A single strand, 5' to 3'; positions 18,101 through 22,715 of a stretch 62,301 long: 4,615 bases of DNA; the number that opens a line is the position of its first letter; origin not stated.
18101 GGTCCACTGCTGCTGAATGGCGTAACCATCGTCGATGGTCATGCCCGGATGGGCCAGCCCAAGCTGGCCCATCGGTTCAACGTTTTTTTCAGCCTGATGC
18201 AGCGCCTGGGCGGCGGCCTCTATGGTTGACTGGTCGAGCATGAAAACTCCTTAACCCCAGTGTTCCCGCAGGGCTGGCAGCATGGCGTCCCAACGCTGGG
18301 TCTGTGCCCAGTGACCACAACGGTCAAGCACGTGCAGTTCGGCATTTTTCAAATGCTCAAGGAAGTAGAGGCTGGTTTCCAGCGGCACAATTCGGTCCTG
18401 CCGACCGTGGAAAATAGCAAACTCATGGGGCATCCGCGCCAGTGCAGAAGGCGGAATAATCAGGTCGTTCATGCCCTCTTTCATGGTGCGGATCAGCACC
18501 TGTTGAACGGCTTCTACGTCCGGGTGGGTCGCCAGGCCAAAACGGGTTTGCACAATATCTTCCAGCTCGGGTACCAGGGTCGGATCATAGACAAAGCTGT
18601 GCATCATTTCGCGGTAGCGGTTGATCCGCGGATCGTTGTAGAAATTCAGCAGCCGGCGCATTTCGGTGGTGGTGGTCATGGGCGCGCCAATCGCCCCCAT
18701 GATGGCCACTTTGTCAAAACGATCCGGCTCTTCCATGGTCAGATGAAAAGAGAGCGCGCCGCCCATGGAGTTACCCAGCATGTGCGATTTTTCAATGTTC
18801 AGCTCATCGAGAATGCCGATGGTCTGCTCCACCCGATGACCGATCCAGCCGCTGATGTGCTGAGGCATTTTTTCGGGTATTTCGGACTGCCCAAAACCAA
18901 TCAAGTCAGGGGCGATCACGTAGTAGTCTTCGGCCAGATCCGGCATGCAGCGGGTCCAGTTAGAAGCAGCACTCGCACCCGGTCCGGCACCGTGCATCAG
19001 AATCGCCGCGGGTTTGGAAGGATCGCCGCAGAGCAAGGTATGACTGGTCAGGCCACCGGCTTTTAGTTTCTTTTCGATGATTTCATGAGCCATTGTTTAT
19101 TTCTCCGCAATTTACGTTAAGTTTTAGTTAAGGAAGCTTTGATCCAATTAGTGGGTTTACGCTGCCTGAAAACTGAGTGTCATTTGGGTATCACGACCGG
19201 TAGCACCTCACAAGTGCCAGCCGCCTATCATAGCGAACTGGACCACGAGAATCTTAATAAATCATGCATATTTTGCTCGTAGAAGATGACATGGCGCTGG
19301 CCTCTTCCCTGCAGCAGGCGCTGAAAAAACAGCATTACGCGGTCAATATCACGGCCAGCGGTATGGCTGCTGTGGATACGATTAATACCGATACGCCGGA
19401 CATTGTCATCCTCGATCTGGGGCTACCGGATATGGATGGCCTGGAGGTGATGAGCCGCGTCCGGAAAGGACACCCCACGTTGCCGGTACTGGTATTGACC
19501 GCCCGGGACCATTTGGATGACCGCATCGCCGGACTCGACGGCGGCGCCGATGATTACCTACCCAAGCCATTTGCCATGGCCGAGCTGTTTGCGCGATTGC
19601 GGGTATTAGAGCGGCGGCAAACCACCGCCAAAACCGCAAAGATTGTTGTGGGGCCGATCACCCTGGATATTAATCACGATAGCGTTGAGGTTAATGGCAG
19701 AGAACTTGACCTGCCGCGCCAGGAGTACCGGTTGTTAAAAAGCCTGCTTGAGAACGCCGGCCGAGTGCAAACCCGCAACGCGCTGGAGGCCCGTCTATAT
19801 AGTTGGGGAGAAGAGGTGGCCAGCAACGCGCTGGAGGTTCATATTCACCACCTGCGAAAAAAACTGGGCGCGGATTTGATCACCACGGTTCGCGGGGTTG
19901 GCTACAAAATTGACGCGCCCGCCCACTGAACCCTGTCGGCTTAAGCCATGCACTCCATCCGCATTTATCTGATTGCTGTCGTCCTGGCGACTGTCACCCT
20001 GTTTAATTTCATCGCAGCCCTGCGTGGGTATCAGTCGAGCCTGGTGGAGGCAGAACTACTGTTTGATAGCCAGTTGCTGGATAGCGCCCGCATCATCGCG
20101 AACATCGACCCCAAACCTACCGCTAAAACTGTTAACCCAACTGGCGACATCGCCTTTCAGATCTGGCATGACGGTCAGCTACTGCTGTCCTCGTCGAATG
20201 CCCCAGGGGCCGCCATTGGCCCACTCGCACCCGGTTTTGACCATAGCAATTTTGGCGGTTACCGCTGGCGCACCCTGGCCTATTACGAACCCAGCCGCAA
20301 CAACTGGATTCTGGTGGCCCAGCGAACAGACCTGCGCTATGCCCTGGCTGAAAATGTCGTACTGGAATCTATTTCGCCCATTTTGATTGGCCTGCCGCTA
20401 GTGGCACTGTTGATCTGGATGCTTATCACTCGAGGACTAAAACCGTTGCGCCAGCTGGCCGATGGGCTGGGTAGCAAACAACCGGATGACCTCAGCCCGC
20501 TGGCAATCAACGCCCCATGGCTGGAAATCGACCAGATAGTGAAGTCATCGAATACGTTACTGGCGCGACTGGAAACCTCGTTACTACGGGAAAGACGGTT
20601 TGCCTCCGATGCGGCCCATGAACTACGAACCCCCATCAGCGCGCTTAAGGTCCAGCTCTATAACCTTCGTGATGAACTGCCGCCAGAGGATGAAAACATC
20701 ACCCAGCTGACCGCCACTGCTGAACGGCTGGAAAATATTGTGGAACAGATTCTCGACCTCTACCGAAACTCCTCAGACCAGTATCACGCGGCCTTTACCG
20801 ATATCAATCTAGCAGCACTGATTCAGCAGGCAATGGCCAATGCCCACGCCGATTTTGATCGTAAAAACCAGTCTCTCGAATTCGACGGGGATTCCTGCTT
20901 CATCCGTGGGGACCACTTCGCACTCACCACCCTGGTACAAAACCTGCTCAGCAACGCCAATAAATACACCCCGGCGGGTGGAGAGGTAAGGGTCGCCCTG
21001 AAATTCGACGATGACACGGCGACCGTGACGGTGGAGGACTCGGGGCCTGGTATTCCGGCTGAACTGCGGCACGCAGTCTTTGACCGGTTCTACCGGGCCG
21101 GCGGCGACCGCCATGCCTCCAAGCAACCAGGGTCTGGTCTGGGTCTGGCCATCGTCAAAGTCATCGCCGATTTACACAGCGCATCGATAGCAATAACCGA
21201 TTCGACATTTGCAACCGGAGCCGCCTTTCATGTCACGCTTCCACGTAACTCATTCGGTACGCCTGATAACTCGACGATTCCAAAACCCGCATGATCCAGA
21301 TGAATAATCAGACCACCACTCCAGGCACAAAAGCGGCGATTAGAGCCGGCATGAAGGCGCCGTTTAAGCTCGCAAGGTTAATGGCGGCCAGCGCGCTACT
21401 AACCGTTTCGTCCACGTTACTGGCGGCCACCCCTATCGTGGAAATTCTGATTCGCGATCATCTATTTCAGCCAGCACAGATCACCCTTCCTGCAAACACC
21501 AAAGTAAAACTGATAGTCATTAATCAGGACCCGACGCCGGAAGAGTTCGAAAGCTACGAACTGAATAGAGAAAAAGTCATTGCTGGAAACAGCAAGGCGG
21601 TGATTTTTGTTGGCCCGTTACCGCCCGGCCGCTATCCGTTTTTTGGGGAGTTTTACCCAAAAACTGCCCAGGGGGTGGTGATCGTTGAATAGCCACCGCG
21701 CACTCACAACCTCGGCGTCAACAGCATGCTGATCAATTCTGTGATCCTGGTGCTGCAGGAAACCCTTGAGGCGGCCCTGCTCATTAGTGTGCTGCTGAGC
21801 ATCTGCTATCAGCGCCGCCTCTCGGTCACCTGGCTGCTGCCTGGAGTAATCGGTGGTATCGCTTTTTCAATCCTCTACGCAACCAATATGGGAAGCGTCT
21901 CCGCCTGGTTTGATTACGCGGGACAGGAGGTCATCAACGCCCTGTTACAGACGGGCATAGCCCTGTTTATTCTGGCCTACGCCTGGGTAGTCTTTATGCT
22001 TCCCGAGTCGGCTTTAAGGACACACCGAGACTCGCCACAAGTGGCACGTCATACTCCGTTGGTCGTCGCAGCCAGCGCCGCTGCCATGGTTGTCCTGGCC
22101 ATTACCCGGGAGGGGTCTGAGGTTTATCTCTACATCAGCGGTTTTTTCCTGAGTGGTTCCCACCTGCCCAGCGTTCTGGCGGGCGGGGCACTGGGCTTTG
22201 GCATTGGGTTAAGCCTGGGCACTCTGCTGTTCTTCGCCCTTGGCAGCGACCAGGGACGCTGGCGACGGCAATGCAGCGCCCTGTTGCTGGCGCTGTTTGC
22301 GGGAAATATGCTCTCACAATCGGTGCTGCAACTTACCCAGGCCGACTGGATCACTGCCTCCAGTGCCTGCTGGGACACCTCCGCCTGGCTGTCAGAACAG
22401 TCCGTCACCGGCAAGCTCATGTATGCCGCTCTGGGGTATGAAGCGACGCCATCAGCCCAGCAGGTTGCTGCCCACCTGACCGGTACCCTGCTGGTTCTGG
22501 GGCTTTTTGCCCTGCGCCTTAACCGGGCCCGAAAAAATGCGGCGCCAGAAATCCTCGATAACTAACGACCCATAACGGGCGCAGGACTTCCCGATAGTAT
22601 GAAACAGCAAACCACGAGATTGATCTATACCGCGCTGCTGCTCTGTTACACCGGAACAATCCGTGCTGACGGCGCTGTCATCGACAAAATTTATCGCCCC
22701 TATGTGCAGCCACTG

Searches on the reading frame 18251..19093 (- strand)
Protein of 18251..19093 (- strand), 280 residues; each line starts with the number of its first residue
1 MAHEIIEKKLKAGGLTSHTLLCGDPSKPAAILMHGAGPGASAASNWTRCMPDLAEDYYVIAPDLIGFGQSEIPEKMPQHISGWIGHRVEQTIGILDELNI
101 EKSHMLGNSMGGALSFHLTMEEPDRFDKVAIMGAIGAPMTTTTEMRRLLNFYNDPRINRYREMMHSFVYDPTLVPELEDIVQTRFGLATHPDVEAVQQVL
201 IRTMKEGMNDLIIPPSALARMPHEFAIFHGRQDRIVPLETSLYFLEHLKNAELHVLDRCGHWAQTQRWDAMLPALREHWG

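Call 72: search_protein_families(library=pfam, proteins=[window:18251-19093:-], max_evalue=0.000001)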
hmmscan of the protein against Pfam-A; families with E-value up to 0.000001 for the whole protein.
window:18251-19093:- (280 aa): 3 families
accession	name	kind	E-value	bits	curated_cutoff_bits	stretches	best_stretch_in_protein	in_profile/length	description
PF00561.26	Abhydrolase_1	-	5.7e-24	85.5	25.8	1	30-150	2-118/245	alpha/beta hydrolase fold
PF12697.13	Abhydrolase_6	-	2.1e-15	58.4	26.3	1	31-271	2-214/217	Alpha/beta hydrolase family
PF12146.15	Hydrolase_4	-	6.9e-11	42.3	27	1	29-261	6-232/239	Serine aminopeptidase, S33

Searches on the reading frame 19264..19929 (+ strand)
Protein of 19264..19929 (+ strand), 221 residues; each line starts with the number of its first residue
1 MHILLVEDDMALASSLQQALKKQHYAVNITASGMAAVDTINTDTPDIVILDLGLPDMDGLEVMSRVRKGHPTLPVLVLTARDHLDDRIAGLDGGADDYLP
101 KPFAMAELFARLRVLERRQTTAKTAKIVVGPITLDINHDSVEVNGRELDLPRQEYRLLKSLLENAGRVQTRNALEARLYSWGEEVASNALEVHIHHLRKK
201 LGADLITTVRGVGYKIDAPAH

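Call 72: search_protein_families(library=pfam, proteins=[window:19264-19929:+], max_evalue=0.000001)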
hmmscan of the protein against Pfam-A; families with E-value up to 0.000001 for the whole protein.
window:19264-19929:+ (221 aa): 2 families
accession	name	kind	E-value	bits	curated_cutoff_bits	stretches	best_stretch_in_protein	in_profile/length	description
PF00072.30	Response_reg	-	5.4e-30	104.3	30.2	1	3-112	1-110/111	Response regulator receiver domain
PF00486.34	Trans_reg_C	-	1.1e-20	73.9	26.2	1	145-215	1-76/77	Transcriptional regulatory protein, C terminal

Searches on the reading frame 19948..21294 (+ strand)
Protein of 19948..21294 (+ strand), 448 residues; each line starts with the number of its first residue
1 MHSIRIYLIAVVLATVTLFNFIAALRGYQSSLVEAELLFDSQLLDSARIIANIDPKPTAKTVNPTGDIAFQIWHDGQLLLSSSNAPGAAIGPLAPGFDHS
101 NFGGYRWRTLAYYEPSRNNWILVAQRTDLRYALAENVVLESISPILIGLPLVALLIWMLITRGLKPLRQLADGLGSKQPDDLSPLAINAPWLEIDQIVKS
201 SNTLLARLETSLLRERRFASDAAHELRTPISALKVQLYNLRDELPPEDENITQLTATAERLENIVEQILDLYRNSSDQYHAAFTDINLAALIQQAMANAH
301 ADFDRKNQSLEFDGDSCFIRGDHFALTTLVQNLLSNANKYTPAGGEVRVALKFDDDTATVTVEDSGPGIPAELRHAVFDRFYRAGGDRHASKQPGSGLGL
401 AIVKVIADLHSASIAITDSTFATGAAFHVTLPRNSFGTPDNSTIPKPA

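Call 72: search_protein_families(library=pfam, proteins=[window:19948-21294:+], max_evalue=0.000001)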
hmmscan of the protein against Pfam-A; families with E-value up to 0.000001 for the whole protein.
window:19948-21294:+ (448 aa): 3 families
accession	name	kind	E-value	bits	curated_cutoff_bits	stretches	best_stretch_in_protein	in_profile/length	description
PF02518.31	HATPase_c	-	4.8e-25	88.6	26.4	1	322-433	2-109/111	Histidine kinase-, DNA gyrase B-, and HSP90-like ATPase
PF00512.31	HisKA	-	1.6e-11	44.5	26.9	1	215-274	2-63/66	His Kinase A (phospho-acceptor) domain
PF08521.16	2CSK_N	-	3.3e-07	30.9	23.2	0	18-136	3-139/140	Two-component sensor kinase N-terminal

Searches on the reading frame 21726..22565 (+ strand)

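Call 72: search_protein_families(library=pfam, proteins=[window:21726-22565:+], max_evalue=0.000001)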
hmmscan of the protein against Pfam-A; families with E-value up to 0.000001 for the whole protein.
window:21726-22565:+ (279 aa): 1 family
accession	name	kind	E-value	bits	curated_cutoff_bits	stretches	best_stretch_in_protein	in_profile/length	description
PF03239.20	FTR1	-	1.4e-12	48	25.3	1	6-253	5-262/284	Iron permease FTR1 family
